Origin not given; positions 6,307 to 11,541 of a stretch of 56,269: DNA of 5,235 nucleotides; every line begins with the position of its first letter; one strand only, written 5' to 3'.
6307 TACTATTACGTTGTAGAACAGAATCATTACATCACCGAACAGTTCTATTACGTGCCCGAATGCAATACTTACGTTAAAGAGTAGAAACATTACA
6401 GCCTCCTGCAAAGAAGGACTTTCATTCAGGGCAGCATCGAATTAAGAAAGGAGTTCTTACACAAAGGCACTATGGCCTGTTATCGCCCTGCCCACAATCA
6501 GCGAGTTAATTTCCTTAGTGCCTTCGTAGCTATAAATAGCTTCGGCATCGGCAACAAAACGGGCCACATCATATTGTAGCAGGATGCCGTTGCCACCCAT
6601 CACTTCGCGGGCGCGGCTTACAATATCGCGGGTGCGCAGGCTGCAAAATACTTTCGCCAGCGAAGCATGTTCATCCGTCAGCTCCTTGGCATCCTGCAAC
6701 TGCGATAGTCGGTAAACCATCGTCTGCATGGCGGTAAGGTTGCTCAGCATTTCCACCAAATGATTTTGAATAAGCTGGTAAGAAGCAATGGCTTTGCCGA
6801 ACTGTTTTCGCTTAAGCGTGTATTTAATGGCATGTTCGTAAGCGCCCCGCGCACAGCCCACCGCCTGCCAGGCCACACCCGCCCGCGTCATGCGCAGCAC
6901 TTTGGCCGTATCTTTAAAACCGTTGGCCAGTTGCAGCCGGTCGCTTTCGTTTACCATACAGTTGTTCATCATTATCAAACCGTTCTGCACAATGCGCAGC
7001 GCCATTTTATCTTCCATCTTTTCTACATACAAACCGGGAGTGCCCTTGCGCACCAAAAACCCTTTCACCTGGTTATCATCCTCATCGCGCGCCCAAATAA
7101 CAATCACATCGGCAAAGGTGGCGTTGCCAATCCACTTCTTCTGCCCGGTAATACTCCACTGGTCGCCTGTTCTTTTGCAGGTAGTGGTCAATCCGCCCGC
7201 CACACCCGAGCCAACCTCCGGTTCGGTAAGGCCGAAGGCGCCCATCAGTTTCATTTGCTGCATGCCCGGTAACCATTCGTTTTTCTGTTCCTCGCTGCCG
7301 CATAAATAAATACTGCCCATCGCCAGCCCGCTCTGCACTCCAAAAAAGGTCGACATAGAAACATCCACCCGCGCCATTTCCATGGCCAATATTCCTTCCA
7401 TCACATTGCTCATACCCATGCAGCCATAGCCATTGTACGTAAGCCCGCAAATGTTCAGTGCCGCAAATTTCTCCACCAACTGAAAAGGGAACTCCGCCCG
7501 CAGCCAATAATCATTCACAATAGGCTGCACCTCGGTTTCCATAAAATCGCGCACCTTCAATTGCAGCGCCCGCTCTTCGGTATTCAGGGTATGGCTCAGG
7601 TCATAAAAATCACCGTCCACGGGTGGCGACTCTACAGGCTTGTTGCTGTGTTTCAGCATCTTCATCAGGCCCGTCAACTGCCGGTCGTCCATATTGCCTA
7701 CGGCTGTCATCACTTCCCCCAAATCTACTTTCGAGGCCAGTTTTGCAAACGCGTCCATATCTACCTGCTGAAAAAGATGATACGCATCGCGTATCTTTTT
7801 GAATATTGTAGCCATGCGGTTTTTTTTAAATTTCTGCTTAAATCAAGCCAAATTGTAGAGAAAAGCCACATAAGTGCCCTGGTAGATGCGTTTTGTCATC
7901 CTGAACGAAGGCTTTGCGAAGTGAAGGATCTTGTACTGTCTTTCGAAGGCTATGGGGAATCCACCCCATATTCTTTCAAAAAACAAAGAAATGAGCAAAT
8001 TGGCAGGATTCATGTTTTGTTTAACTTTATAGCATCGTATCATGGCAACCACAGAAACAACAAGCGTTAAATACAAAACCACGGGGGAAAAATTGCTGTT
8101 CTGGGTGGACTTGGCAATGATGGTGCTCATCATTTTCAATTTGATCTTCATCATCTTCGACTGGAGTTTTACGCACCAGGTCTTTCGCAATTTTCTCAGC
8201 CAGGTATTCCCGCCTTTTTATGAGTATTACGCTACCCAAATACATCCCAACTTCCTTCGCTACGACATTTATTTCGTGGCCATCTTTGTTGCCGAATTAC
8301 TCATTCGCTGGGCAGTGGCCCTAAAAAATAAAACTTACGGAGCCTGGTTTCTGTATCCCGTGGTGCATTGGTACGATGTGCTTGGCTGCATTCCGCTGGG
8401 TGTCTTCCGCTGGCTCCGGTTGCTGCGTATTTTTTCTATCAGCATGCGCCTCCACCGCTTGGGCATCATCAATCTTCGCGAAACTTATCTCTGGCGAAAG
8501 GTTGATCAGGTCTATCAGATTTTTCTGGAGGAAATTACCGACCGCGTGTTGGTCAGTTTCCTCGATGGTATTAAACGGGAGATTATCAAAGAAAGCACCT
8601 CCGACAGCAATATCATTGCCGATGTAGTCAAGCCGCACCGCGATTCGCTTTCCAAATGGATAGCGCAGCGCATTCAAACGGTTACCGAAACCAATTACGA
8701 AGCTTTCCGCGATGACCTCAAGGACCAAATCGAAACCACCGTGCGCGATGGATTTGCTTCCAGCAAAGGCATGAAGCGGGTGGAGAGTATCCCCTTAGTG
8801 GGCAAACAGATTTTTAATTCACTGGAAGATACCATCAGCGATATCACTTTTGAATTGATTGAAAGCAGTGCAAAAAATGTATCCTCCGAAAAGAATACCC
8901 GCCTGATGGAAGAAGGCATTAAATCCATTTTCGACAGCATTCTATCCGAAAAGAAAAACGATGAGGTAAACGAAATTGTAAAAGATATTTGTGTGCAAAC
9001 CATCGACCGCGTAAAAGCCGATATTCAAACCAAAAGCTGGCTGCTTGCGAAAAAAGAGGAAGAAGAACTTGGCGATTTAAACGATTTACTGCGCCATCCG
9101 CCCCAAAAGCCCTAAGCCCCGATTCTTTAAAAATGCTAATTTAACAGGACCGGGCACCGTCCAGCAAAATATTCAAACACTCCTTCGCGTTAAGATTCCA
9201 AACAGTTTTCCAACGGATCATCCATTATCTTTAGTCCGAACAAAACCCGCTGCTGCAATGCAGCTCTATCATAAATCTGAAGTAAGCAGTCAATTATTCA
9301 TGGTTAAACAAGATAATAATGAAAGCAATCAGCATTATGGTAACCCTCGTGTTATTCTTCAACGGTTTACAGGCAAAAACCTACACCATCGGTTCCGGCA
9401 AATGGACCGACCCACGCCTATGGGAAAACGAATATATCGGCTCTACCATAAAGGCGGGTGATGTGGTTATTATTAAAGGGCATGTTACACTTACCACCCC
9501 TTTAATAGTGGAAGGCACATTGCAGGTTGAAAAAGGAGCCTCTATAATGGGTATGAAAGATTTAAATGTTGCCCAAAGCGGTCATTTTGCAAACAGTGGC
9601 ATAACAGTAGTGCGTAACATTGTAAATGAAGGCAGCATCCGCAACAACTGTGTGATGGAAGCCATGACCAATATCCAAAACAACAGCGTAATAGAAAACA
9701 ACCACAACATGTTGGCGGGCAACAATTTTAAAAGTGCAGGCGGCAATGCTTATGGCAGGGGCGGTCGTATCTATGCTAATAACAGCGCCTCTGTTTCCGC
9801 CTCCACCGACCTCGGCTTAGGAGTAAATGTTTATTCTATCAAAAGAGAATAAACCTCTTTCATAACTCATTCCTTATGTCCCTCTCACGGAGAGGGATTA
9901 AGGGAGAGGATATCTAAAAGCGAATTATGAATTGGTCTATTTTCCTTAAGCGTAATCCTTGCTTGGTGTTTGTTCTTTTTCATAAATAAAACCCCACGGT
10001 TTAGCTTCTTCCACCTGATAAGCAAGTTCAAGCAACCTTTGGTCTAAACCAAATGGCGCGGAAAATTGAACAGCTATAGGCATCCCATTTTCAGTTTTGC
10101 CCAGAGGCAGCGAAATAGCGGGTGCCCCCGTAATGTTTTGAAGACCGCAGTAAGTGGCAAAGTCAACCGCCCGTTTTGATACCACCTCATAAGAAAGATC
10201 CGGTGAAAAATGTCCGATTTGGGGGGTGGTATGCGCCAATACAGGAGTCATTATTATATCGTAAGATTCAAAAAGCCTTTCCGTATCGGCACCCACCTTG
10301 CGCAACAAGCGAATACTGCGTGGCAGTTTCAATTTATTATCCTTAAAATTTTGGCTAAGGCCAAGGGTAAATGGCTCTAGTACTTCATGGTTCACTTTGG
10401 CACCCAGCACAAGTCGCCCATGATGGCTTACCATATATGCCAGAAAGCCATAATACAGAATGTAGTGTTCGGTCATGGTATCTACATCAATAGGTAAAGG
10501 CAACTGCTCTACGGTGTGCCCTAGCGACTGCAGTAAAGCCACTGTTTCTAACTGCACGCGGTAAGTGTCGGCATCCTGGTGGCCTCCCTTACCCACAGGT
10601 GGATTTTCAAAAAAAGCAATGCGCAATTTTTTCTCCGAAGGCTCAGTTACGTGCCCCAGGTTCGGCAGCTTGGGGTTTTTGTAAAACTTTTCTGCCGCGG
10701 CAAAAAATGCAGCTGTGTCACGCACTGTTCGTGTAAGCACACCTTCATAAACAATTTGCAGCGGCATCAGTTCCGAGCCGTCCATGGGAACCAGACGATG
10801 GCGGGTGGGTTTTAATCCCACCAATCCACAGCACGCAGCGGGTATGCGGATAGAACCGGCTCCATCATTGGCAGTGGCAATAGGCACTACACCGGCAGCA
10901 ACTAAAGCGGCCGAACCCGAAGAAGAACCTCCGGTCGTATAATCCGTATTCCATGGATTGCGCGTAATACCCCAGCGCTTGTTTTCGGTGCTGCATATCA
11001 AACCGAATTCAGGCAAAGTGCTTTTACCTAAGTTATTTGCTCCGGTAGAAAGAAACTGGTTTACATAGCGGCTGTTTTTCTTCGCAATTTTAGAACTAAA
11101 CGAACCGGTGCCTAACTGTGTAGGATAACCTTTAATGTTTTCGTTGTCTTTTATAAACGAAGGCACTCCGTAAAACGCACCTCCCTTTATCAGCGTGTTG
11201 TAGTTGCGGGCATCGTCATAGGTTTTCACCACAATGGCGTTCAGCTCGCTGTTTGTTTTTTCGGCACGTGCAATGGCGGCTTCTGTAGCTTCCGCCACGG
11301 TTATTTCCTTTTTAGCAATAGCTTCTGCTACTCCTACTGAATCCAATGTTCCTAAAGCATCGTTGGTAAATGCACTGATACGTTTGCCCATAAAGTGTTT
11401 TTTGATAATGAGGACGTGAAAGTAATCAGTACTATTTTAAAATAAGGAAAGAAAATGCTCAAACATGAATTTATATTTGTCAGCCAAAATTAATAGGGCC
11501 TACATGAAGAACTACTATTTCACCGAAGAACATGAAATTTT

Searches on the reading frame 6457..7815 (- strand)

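Call 43: search_protein_families(library=pfam, proteins=[window:6457-7815:-], max_evalue=0.001)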
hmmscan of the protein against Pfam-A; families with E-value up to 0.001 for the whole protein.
window:6457-7815:- (452 aa): 5 families
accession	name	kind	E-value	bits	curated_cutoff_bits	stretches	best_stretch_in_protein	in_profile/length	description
PF00441.29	Acyl-CoA_dh_1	-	1.2e-35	123.4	22.4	1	298-445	2-149/150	Acyl-CoA dehydrogenase, C-terminal domain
PF02771.21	Acyl-CoA_dh_N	-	3.5e-28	98.7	22.9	1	79-187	2-111/113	Acyl-CoA dehydrogenase, N-terminal domain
PF02770.24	Acyl-CoA_dh_M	-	1.2e-20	73.9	33.3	1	193-286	1-97/97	Acyl-CoA dehydrogenase, middle domain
PF08028.16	Acyl-CoA_dh_2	-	8.1e-13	49.3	22.7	1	313-434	2-133/134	Acyl-CoA dehydrogenase, C-terminal domain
PF22924.1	ACOX_C_alpha1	-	3.6e-09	37.1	27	1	309-444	6-167/169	Acyl-CoA oxidase, C-alpha1 domain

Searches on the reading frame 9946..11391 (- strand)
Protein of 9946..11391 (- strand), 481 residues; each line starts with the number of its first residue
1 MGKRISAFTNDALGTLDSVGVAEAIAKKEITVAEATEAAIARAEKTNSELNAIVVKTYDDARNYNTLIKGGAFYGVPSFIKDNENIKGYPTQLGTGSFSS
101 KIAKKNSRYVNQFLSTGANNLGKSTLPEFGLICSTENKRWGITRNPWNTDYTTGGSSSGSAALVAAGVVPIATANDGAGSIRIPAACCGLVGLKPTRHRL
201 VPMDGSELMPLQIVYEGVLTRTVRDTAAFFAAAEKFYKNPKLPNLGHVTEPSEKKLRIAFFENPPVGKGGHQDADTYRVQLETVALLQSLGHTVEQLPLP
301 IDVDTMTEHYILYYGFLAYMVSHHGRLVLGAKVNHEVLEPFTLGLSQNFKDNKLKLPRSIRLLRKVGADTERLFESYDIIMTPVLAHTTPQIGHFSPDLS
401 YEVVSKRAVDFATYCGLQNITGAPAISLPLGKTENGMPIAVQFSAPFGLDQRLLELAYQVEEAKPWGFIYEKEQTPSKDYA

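Call 43: search_protein_families(library=pfam, proteins=[window:9946-11391:-], max_evalue=0.001)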
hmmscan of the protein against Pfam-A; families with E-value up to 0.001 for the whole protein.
window:9946-11391:- (481 aa): 1 family
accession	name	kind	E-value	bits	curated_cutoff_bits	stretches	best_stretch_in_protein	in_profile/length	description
PF01425.27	Amidase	-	2.9e-87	294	27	1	34-454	1-445/445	Amidase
